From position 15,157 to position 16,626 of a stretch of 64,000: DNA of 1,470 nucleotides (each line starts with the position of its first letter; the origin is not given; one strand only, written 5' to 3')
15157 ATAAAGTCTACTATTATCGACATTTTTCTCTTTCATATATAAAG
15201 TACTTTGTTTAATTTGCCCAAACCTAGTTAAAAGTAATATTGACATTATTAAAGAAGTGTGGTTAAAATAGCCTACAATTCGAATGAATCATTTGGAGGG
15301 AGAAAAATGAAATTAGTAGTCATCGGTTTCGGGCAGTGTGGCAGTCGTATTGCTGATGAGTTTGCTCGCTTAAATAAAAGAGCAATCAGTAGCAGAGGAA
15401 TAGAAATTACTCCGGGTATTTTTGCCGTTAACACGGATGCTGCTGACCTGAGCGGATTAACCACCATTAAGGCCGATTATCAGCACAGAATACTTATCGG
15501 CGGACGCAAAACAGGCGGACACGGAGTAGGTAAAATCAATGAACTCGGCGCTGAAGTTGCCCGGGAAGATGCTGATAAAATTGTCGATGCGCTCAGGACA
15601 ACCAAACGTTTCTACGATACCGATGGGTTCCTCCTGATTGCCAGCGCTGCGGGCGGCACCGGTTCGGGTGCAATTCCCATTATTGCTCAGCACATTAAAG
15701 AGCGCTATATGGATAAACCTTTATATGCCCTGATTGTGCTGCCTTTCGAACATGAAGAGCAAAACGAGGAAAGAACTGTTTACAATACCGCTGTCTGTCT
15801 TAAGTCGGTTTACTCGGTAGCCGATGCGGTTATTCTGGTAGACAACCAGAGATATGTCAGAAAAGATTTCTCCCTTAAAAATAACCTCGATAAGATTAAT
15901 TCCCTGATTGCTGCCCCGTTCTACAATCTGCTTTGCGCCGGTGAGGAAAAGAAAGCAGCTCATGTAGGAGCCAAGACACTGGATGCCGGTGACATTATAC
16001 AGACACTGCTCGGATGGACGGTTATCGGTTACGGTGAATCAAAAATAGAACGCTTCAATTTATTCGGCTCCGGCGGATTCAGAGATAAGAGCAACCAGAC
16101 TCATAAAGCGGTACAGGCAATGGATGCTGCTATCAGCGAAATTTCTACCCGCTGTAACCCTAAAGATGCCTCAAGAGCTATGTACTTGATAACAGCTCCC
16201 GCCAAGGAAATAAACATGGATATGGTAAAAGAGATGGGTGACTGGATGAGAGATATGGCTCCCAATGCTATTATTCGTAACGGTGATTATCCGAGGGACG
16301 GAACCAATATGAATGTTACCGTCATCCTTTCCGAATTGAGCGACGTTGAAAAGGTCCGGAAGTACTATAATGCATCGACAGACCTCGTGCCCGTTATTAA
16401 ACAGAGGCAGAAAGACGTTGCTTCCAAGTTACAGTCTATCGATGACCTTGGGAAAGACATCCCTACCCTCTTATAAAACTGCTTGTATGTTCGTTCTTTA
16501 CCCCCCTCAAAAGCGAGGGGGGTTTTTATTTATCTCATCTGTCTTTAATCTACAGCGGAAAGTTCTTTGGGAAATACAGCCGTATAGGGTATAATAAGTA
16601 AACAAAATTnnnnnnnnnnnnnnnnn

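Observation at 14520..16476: CetZ-like (archaeal cell-shape tubulin) homologue in a bacterial genome, divergent from an HTH-receiver regulator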

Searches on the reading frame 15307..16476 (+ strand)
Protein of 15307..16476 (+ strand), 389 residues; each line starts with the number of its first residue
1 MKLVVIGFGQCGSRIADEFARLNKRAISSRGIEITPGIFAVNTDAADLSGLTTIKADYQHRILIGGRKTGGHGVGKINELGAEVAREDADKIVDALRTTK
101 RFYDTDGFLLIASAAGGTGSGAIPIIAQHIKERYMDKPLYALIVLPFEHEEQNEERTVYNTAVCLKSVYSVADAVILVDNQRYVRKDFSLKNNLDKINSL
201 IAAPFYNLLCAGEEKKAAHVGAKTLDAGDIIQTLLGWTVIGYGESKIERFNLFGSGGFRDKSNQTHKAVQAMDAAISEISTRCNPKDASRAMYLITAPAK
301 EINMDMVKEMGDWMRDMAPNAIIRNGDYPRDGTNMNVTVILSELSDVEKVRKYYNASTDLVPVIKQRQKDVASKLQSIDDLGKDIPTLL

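Call 3: search_protein_families(library=pfam, proteins=[window:15307-16473:+], max_evalue=0.1)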
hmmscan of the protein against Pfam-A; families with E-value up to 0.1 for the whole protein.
window:15307-16473:+ (389 aa): 3 families
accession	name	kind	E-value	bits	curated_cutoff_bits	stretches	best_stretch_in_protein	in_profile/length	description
PF00091.31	Tubulin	-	5.1e-35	121.9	33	1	3-182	2-184/190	Tubulin/FtsZ family, GTPase domain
PF21011.2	CetZ_C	-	2.8e-19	69.7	21.6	1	189-355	3-176/180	Tubulin-like CetZ, C-terminal domain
PF13809.12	Tubulin_2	-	0.0031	17.2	27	1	109-194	165-252/356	Tubulin like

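Call 4: search_protein_families(library=ncbifam, proteins=[window:15307-16473:+], max_evalue=0.1)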
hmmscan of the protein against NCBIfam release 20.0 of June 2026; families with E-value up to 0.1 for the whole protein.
window:15307-16473:+ (389 aa): 1 family
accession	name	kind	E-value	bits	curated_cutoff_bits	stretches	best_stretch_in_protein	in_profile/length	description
TIGR00065.1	ftsZ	equivalog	2e-18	66.8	295.2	1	2-201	19-195/353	cell division protein FtsZ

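Call 5: search_solved_structures(query=window:15307-16473:+, max_evalue=1, show_alignments=3)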
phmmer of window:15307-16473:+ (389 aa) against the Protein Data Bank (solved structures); distinct sequences matched with E-value up to 1: 231 (the best 60 are shown).
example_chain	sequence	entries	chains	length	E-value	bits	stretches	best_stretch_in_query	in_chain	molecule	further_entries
4b46_A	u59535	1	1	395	1.9e-46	162.2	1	1-378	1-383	CELL DIVISION PROTEIN FTSZ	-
4b45_A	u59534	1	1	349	2.6e-29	105.9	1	1-359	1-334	CELL DIVISION PROTEIN FTSZ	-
3zid_A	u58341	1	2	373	1.1e-15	61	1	3-212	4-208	TUBULIN/FTSZ, GTPASE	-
2r6r_1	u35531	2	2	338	7.2e-13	51.7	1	31-205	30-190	Cell division protein ftsZ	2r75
9v7v_A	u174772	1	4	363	1.7e-09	40.6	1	21-185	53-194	Cell division protein FtsZ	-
1w5e_A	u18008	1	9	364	1.1e-08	38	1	29-183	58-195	FTSZ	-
1w58_1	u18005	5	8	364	1.1e-08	38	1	29-183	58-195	CELL DIVISION PROTEIN FTSZ HOMOLOG 1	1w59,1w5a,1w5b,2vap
1fsz_A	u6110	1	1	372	1.2e-08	37.9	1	29-183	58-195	FTSZ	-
7ojc_A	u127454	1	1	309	1.6e-08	37.4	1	38-184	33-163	Cell division protein FtsZ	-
7ojb_A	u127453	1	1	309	4.3e-08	36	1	39-184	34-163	Cell division protein FtsZ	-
7quq_B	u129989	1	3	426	4.3e-08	36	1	83-202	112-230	Tubulin beta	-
2btq_B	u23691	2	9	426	4.5e-08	36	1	83-202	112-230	TUBULIN BTUBB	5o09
5xdv_A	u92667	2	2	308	4.5e-08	36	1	39-184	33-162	Cell division protein FtsZ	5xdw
5h5h_A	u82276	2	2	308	4.5e-08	36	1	38-184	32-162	Cell division protein FtsZ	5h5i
3wgj_A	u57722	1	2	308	4.6e-08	35.9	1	39-184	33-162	Cell division protein FtsZ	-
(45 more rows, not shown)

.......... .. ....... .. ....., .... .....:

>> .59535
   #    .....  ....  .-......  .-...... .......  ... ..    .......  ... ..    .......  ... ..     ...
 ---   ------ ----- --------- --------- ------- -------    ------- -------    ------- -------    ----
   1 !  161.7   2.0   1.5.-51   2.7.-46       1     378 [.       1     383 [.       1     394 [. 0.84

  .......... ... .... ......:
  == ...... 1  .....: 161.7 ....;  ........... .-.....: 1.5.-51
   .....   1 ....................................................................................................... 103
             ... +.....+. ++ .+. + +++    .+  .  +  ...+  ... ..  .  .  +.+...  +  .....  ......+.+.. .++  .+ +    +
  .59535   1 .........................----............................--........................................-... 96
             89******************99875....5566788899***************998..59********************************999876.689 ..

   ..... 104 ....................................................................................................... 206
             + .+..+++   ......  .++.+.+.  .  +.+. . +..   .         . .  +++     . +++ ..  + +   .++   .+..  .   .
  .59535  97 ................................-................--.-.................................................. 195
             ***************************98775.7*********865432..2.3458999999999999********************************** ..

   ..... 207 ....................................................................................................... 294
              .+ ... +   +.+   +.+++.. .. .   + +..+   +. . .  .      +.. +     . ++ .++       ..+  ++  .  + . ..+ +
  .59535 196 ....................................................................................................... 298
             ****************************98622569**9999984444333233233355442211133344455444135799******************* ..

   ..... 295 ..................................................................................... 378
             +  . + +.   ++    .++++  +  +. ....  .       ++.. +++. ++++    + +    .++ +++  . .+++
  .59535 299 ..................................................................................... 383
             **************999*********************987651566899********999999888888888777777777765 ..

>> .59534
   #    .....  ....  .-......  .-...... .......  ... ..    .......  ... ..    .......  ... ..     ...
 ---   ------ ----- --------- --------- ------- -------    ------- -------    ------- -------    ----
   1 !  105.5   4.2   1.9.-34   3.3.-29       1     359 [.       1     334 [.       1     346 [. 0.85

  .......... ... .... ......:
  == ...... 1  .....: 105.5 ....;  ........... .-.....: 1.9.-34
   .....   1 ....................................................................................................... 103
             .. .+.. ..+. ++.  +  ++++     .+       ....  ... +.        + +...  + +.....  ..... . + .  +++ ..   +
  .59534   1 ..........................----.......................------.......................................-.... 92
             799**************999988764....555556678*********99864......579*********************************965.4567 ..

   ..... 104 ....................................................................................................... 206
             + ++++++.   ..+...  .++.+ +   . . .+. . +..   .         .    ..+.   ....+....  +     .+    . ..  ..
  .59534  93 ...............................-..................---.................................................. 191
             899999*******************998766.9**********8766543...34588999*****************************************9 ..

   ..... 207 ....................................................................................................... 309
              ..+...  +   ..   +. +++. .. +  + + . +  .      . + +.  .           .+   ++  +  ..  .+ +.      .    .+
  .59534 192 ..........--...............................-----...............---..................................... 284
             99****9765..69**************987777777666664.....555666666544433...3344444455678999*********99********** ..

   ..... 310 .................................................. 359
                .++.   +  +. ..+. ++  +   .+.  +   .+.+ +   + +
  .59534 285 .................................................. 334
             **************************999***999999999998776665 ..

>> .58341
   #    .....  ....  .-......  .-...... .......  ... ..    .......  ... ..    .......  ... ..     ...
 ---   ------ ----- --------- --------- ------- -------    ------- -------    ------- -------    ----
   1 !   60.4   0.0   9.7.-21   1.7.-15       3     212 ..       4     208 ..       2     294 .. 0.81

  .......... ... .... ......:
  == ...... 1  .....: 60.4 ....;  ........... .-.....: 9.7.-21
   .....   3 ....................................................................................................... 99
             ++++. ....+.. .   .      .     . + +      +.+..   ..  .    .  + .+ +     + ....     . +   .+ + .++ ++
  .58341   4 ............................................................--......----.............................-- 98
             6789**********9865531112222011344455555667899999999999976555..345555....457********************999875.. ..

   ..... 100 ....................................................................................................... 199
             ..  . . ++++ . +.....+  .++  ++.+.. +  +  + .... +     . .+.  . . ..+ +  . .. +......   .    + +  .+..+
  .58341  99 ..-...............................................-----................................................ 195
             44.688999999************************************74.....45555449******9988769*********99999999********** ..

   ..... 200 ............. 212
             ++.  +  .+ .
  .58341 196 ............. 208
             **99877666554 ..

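Call 9: find_homologous_proteins(query=window:15307-16473:+, max_evalue=0.00001)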
Query window:15307-16473:+ (389 aa): 7105 proteins with E <= 0.00001 among 8000 candidates; the best 120 are listed.
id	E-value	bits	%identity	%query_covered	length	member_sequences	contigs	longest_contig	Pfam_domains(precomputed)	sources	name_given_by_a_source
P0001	5.0e-239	811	93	100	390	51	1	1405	PF21011.3,PF00091.32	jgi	jgi:cell division GTPase FtsZ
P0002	1.9e-230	783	89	100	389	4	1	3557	PF21011.3,PF00091.32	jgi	jgi:tubulin-like protein CetZ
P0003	3.0e-221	752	85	100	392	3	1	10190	PF21011.3,PF00091.32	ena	-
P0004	6.3e-221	751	85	100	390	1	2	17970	PF21011.3,PF00091.32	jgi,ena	-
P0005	9.3e-221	751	85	100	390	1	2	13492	PF21011.3,PF00091.32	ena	-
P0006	1.3e-220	750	85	100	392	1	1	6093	PF21011.3,PF00091.32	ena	-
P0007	2.6e-220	749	85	100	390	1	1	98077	PF21011.3,PF00091.32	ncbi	-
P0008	1.2e-219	747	84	100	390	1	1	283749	PF21011.3,PF00091.32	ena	-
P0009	1.6e-219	747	88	97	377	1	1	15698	PF21011.3,PF00091.32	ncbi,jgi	jgi:cell division GTPase FtsZ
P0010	1.7e-219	746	84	100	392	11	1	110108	PF21011.3,PF00091.32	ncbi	ncbi:tubulin/FtsZ family protein [Chloroflexota bacterium]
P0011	3.8e-219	745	84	100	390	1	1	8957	PF21011.3,PF00091.32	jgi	-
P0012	1.1e-218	744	84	100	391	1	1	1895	PF21011.3,PF00091.32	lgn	-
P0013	2.3e-218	743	83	100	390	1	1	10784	PF21011.3,PF00091.32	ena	-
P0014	2.4e-218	743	84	100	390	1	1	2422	PF21011.3,PF00091.32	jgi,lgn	-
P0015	2.4e-218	743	84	100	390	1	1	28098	PF21011.3,PF00091.32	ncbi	-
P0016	5.1e-218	742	84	100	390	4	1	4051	PF21011.3,PF00091.32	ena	-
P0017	1.2e-217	740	83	100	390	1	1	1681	PF21011.3,PF00091.32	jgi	jgi:cell division GTPase FtsZ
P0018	1.4e-217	740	83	100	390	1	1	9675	PF21011.3,PF00091.32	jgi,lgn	jgi:cell division GTPase FtsZ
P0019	2.4e-217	739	83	100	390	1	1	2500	PF21011.3,PF00091.32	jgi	-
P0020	3.1e-217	739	83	100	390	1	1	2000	PF21011.3,PF00091.32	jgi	-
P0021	1.4e-216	737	83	100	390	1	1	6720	PF21011.3,PF00091.32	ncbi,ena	-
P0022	1.8e-216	737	83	100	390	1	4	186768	PF21011.3,PF00091.32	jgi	jgi:cell division GTPase FtsZ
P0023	2.6e-216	736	83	100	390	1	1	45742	PF21011.3,PF00091.32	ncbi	ncbi:tubulin/FtsZ family protein [Chloroflexota bacterium]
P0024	3.4e-216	736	82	100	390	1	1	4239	PF21011.3,PF00091.32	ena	-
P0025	6.9e-216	735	82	100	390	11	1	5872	PF21011.3,PF00091.32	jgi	jgi:cell division GTPase FtsZ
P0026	7.2e-216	735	83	100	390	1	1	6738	PF21011.3,PF00091.32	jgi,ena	jgi:cell division GTPase FtsZ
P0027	8.7e-216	734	83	100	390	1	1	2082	PF21011.3,PF00091.32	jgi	jgi:cell division GTPase FtsZ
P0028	1.0e-215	734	82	100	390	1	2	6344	PF21011.3,PF00091.32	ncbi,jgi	jgi:cell division GTPase FtsZ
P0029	1.4e-215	734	82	100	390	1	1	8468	PF21011.3,PF00091.32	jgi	-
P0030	1.5e-215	733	82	100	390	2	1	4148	PF21011.3,PF00091.32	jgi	-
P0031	2.4e-215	733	83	100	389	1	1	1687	PF21011.3,PF00091.32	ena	-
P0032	2.6e-215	733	82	100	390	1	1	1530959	PF21011.3,PF00091.32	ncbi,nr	ncbi:MAG: cell division protein FtsZ [Dehalococcoidia bacterium]|nr:MAG: cell division protein FtsZ 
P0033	3.0e-215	733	82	100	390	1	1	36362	PF21011.3,PF00091.32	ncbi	-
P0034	1.5e-214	730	83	100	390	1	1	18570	PF21011.3,PF00091.32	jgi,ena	-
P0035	1.5e-214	730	83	100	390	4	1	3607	PF21011.3,PF00091.32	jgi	jgi:cell division GTPase FtsZ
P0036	1.8e-214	730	82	100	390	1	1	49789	PF21011.3,PF00091.32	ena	-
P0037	1.8e-214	730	82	100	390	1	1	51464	PF21011.3,PF00091.32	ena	-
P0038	2.5e-214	729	82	100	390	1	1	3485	PF21011.3,PF00091.32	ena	-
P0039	3.4e-214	729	82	100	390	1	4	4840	PF21011.3,PF00091.32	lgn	-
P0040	4.0e-214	729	82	100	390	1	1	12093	PF21011.3,PF00091.32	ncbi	-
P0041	1.2e-213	727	82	100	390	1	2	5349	PF21011.3,PF00091.32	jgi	-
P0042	1.4e-213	727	82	100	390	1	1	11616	PF21011.3,PF00091.32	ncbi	ncbi:MAG: tubulin/FtsZ family protein [Chloroflexota bacterium]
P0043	2.2e-213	726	82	100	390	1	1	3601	PF21011.3,PF00091.32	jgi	-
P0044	2.2e-213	726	82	100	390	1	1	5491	PF21011.3,PF00091.32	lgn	-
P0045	2.3e-213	726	82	100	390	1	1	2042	PF21011.3,PF00091.32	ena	-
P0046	5.4e-213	725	81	100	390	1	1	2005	PF21011.3,PF00091.32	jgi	jgi:cell division GTPase FtsZ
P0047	1.4e-212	724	81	100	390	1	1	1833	PF21011.3,PF00091.32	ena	-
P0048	4.3e-212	722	81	100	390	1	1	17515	PF21011.3,PF00091.32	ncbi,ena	-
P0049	1.4e-211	720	81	100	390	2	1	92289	PF21011.3,PF00091.32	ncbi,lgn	-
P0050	1.4e-211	720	81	100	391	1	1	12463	PF21011.3,PF00091.32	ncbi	-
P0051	2.6e-211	720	81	100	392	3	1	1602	PF21011.3,PF00091.32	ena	-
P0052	4.4e-210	715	81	100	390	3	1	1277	PF21011.3,PF00091.32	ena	-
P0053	7.0e-210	715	80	100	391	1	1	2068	PF21011.3,PF00091.32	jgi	-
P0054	8.9e-210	714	80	100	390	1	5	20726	PF21011.3,PF00091.32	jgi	jgi:cell division GTPase FtsZ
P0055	1.9e-209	713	79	100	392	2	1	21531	PF21011.3,PF00091.32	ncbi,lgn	-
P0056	2.5e-209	713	80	100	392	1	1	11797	PF21011.3,PF00091.32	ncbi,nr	ncbi:MAG: cell division protein FtsZ [Dehalococcoidaceae bacterium]|nr:cell division protein FtsZ [D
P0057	3.3e-209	713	80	100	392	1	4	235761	PF21011.3,PF00091.32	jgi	-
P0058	3.6e-209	712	80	100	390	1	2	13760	PF21011.3,PF00091.32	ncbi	ncbi:MAG: tubulin/FtsZ family protein [Dehalococcoidales bacterium]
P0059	4.2e-209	712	83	97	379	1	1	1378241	PF21011.3,PF00091.32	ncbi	ncbi:MAG: cell division protein FtsZ, partial [Dehalococcoidia bacterium]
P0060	5.0e-209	712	80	100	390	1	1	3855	PF21011.3,PF00091.32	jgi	jgi:cell division GTPase FtsZ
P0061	7.3e-209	711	80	100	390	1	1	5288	PF21011.3,PF00091.32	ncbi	-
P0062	9.2e-209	711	81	100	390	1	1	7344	PF21011.3,PF00091.32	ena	-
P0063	1.0e-208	711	80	100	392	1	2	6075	PF21011.3,PF00091.32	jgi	-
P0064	1.0e-208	711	80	100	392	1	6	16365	PF21011.3,PF00091.32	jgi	-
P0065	1.3e-208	711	81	100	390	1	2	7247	PF21011.3,PF00091.32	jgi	-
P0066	3.5e-208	709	80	100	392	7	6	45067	PF21011.3,PF00091.32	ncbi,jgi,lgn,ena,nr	ncbi:MAG: tubulin/FtsZ family protein [Dehalococcoidales bacterium]|jgi:cell division GTPase FtsZ|nr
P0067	1.3e-207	707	80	100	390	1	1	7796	PF21011.3,PF00091.32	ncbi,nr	ncbi:MAG: cell division protein FtsZ [Dehalococcoidales bacterium]|nr:cell division protein FtsZ [De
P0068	1.9e-207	707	81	100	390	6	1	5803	PF21011.3,PF00091.32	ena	-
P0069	2.0e-207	707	81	100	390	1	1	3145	PF21011.3,PF00091.32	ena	-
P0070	2.1e-207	707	79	100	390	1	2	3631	PF21011.3,PF00091.32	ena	-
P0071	2.5e-207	706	79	100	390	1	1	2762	PF21011.3,PF00091.32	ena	-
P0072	2.5e-207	706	80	100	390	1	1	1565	PF21011.3,PF00091.32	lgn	-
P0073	2.7e-207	706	81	100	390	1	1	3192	PF21011.3,PF00091.32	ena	-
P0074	3.4e-207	706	79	100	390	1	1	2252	PF21011.3,PF00091.32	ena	-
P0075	3.7e-207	706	81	100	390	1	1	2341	PF21011.3,PF00091.32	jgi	-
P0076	4.3e-207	706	80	100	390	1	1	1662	PF21011.3,PF00091.32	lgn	-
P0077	1.1e-206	704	79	100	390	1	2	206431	PF21011.3,PF00091.32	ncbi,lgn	-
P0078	2.1e-206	703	80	100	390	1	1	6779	PF21011.3,PF00091.32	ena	-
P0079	5.9e-206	702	79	100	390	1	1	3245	PF21011.3,PF00091.32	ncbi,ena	-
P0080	9.6e-206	701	79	100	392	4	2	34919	PF21011.3,PF00091.32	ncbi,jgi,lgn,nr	ncbi:MAG: tubulin/FtsZ family protein [Dehalococcoidales bacterium]|jgi:cell division GTPase FtsZ|nr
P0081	1.0e-205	701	80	100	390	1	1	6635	PF21011.3,PF00091.32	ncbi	-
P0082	1.2e-205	701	78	100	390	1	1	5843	PF21011.3,PF00091.32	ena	-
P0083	2.1e-205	700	78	100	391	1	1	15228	PF21011.3,PF00091.32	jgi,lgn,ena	-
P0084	2.8e-205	700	79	100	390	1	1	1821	PF21011.3,PF00091.32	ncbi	-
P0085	3.9e-205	699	78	100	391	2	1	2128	PF21011.3,PF00091.32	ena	-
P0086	5.8e-205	699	78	100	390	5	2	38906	PF21011.3,PF00091.32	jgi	jgi:cell division GTPase FtsZ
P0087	9.7e-205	698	79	100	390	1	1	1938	PF21011.3,PF00091.32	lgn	-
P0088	1.6e-204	697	78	100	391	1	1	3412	PF21011.3,PF00091.32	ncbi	-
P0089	1.8e-204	697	78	100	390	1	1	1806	PF21011.3,PF00091.32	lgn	-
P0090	2.1e-204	697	79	100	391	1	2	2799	PF21011.3,PF00091.32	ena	-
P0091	2.1e-204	697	78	100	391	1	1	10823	PF21011.3,PF00091.32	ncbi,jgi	jgi:cell division GTPase FtsZ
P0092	2.4e-204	697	78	100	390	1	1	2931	PF21011.3,PF00091.32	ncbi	-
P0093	2.6e-204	696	78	100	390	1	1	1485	PF21011.3,PF00091.32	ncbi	-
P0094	3.0e-204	696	78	100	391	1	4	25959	PF21011.3,PF00091.32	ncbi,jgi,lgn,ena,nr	ncbi:MAG: tubulin/FtsZ family protein [Dehalococcoidales bacterium]|jgi:cell division GTPase FtsZ|nr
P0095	3.0e-204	696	79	100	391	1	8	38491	PF21011.3,PF00091.32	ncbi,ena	-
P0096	1.0e-203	695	79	100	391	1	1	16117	PF21011.3,PF00091.32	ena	-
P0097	1.0e-203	695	78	100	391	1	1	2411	PF21011.3,PF00091.32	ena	-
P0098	1.8e-203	694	77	100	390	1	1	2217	PF21011.3,PF00091.32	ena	-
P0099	5.0e-203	692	78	100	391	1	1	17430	PF21011.3,PF00091.32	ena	-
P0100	7.0e-203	692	78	100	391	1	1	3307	PF21011.3,PF00091.32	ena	-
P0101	1.5e-202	691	79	100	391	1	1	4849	PF21011.3,PF00091.32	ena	-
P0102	1.5e-202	691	79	100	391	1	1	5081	PF21011.3,PF00091.32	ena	-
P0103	4.1e-202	689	78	100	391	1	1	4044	PF21011.3,PF00091.32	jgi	jgi:cell division GTPase FtsZ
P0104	5.9e-202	689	78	100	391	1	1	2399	PF21011.3,PF00091.32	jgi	jgi:cell division GTPase FtsZ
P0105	6.2e-202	689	78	100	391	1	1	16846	PF21011.3,PF00091.32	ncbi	-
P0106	9.9e-202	688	78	100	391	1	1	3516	PF21011.3,PF00091.32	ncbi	-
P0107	2.5e-201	687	78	100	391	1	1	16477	PF21011.3,PF00091.32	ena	-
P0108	6.8e-200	682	77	100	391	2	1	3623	PF21011.3,PF00091.32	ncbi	-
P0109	1.3e-199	681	77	100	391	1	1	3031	PF21011.3,PF00091.32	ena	-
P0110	3.5e-199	680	76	100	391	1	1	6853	PF21011.3,PF00091.32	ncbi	-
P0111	4.2e-199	679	76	100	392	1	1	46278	PF21011.3,PF13809.13,PF00091.32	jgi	-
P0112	4.5e-199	679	76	100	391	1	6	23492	PF21011.3,PF00091.32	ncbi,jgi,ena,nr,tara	ncbi:MAG: cell division protein FtsZ [Dehalococcoidales bacterium]|jgi:cell division GTPase FtsZ|nr:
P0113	6.1e-199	679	76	100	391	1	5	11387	PF21011.3,PF00091.32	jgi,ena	jgi:cell division GTPase FtsZ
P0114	7.6e-199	679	75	100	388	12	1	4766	PF21011.3,PF00091.32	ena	-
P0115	8.4e-199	678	76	100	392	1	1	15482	PF21011.3,PF13809.13,PF00091.32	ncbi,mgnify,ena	mgnify:CR=1 FL=1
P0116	1.5e-198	678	76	100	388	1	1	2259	PF21011.3,PF00091.32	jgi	jgi:cell division GTPase FtsZ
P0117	5.9e-198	676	75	100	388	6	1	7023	PF21011.3,PF00091.32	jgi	jgi:cell division GTPase FtsZ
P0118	3.3e-197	673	77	100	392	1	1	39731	PF21011.3,PF00091.32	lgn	-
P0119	1.9e-196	671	74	100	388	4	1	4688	PF21011.3,PF00091.32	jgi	jgi:tubulin-like protein CetZ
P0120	2.5e-196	670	74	100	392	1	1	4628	PF21011.3,PF00091.32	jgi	-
